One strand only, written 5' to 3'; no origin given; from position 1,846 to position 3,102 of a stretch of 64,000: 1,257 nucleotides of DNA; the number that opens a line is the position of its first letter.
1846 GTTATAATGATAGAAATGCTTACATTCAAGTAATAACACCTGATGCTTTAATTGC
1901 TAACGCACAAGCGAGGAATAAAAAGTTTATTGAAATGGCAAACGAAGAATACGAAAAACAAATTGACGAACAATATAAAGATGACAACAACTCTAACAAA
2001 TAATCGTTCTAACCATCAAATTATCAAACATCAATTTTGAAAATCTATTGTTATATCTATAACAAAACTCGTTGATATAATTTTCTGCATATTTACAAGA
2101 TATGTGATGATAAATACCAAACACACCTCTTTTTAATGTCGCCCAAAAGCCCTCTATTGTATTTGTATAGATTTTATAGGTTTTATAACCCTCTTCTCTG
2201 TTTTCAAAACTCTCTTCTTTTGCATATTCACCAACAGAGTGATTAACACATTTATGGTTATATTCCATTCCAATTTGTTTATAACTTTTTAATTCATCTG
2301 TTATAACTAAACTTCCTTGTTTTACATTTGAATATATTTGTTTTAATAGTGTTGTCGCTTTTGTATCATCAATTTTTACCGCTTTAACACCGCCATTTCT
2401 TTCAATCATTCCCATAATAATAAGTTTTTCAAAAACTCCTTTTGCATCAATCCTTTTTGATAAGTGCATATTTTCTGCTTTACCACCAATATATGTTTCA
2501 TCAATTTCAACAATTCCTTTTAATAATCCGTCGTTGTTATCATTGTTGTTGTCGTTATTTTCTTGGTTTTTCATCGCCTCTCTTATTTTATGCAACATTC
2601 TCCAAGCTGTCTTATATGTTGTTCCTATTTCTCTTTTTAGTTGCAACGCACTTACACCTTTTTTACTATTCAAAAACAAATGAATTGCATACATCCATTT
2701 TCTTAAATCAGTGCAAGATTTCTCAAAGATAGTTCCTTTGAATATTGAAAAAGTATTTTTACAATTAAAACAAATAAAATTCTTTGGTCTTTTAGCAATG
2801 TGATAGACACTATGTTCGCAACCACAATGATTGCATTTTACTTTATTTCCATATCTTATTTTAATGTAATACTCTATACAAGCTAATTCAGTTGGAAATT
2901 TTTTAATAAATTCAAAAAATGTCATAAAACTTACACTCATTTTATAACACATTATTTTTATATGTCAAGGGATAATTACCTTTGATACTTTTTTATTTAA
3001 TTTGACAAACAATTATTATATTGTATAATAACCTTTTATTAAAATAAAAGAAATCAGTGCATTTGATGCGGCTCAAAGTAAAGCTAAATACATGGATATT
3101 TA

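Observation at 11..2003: Split GHKL-ATPase / PD-(D/E)xK (Shedu-like) nuclease gene: candidate defence protein toggled at an (AC)4 tract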

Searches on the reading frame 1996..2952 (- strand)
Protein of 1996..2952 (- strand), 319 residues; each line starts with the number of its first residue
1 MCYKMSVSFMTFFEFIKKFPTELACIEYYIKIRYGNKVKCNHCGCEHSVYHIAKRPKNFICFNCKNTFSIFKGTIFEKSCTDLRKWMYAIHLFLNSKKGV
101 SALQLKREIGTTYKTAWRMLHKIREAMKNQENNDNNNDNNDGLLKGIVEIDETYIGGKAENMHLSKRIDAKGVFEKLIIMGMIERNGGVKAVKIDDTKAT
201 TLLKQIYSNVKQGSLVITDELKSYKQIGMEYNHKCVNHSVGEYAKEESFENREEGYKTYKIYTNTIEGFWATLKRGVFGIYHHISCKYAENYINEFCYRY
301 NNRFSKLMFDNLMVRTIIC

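Call 85: search_protein_families(library=ncbifam, proteins=[window:1996-2952:-], max_evalue=0.01)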
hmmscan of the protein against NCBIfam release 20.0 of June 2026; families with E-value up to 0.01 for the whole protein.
window:1996-2952:- (319 aa): 2 families
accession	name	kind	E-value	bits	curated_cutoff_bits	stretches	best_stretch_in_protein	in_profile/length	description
NF033547.1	transpos_IS1595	equivalog_domain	1.7e-52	178.4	75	1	80-303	3-215/215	IS1595 family transposase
NF033587.1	transpos_IS6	equivalog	3.6e-06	26.8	125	1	84-254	11-165/202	IS6 family transposase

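Call 86: search_dna_similar(query=window:1996-2952:-, collection=plasmids, mode=protein, max_rows=12)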
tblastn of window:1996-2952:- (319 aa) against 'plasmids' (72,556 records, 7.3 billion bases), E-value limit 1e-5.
Records with a match: 430; places in all: 631; records where one place covers at least 80% of the query: 324.
Best place of each record, by identity: <60% 430.
By first word of the organism name: Sinorhizobium 39; Pseudosulfitobacter 30; Ralstonia 29; Acinetobacter 22; Xanthomonas 18; Aeromonas 17; Rhizobium 14; Mesorhizobium 13; Haloarcula 10; Agrobacterium 9; and 108 more.
By predicted mobility (MOB-suite, as given by PLSDB): non-mobilizable 226; conjugative 123; mobilizable 81.
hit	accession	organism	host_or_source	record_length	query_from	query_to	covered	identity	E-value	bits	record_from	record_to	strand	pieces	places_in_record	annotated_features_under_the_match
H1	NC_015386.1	Treponema succinifaciens DSM 2489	colon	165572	8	319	98%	44.5%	1e-69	242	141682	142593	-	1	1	IS1595 family transposase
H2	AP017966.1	Candidatus Megaera polyxenophila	-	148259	10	317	97%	44.3%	5e-71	246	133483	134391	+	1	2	transposase | hypothetical protein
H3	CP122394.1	Geminicoccaceae bacterium SCSIO 64248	Montipora informis (coral)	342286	10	313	95%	37.1%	5e-53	194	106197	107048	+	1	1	IS1595 family transposase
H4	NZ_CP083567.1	Sulfitobacter sp. W027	-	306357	14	315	95%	37.0%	3e-51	189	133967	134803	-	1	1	IS1595 family transposase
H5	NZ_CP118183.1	Entomospira culicis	Culex pipiens,cell culture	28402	9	303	92%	37.7%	9e-54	196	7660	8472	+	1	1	IS1595 family transposase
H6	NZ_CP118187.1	Entomospira culicis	Culex pipiens,cell culture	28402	9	303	92%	37.7%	9e-54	196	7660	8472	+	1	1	IS1595 family transposase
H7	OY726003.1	Phocaeicola massiliensis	-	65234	8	299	92%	37.0%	2e-51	189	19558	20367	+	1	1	record has no annotation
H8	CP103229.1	Bacteroides faecis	Homo sapiens,cell culture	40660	9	303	92%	36.5%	7e-48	179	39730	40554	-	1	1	IS1595 family transposase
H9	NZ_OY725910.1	Bacteroides finegoldii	-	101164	9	303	92%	36.2%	1e-46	175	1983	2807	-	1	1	none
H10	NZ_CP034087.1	Methylocystis rosea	cell culture,groundwater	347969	7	303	93%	35.2%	2e-52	192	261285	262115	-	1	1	IS1595 family transposase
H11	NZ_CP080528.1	Mesorhizobium sp. AR07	Oxytropis sp.,Cell culture,root nodule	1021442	17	303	90%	36.4%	3e-45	171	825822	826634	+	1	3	record has no annotation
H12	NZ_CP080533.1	Mesorhizobium sp. AR02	Oxytropis sp.,Cell culture,root nodule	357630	27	310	89%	35.6%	1e-34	173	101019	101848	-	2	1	none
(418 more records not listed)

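Call 87: get_annotated_region(hit=H2, flank=4000)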
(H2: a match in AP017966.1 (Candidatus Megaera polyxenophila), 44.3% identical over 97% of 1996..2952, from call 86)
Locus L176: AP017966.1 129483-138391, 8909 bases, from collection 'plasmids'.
description: Candidatus Megaera polyxenophila plasmid pPCS148 DNA, complete sequence, strain: PCS
organism: Candidatus Megaera polyxenophila (NCBI taxid 988779)
taxonomy: Bacteria; Pseudomonadota; Alphaproteobacteria; Rickettsiales; Rickettsiaceae; Candidatus Megaera; Candidatus Megaera polyxenophila
host: -; source: -; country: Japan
typing (MOB-suite, as given by PLSDB): non-mobilizable
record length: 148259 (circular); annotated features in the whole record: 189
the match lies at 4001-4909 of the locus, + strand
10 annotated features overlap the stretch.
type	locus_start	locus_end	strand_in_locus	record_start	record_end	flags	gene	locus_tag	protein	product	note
CDS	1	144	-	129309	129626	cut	-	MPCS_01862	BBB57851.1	hypothetical protein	-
CDS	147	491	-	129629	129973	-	-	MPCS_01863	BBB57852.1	DNA repair protein HhH-GPD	-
CDS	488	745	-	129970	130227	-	-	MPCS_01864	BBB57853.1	hexulose-6-phosphate isomerase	-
CDS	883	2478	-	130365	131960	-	-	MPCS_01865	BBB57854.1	DNA/RNA helicase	-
CDS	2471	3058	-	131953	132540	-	-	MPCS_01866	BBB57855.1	luxR family transcriptional regulator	-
CDS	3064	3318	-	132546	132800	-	-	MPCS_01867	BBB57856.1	hypothetical protein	-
CDS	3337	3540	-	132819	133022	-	-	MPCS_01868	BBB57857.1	hypothetical protein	-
CDS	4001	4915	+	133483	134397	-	-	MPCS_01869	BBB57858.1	transposase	-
CDS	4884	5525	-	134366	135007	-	-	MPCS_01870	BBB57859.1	hypothetical protein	-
CDS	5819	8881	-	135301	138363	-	-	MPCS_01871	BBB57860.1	membrane protein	-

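Call 88: get_annotated_region(hit=H1, flank=4000)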
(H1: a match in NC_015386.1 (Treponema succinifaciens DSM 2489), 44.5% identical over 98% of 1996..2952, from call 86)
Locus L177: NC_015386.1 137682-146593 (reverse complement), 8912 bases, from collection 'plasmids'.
description: Treponema succinifaciens DSM 2489 plasmid pTRESU01, complete sequence
organism: Treponema succinifaciens DSM 2489 (NCBI taxid 869209)
taxonomy: Bacteria; Spirochaetota; Spirochaetia; Spirochaetales; Treponemataceae; Treponema; Treponema succinifaciens; Treponema succinifaciens DSM 2489
host: -; source: colon; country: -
typing (MOB-suite, as given by PLSDB): non-mobilizable; mating-pair formation MPF_T
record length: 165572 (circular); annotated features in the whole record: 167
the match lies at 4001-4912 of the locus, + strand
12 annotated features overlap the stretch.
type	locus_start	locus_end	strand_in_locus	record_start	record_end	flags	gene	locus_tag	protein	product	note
CDS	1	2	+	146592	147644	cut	-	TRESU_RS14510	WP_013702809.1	hypothetical protein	-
CDS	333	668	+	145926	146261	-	-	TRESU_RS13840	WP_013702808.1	hypothetical protein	-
CDS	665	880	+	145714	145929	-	-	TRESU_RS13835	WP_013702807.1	hypothetical protein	-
CDS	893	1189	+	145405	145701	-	-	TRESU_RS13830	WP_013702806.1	hypothetical protein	-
CDS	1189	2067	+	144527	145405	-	-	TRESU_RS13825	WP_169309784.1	hypothetical protein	-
CDS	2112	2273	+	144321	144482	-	-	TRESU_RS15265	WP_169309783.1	hypothetical protein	-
CDS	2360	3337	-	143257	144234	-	-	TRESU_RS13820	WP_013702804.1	hypothetical protein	-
CDS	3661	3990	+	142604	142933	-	-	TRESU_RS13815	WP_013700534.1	hypothetical protein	-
CDS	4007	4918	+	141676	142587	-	-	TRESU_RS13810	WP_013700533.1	IS1595 family transposase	-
CDS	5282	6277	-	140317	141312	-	-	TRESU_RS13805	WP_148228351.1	hypothetical protein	-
CDS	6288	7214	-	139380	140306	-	-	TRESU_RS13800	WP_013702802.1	hypothetical protein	-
CDS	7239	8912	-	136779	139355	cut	-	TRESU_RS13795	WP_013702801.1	ATPase AAA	-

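Call 90: search_protein_families(library=pfam, proteins=[L176:4884-5525:-, L177:3661-3990:+], max_evalue=0.1)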
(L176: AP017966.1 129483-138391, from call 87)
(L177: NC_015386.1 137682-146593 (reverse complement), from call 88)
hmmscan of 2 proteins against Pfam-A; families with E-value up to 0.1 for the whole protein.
L176:4884-5525:- (213 aa): 0 families

L177:3661-3990:+ (109 aa): 1 family
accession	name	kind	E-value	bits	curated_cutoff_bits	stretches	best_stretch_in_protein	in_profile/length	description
PF21983.2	NikA-like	-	0.0015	19.1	27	1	74-108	6-40/72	Mobilization protein NikA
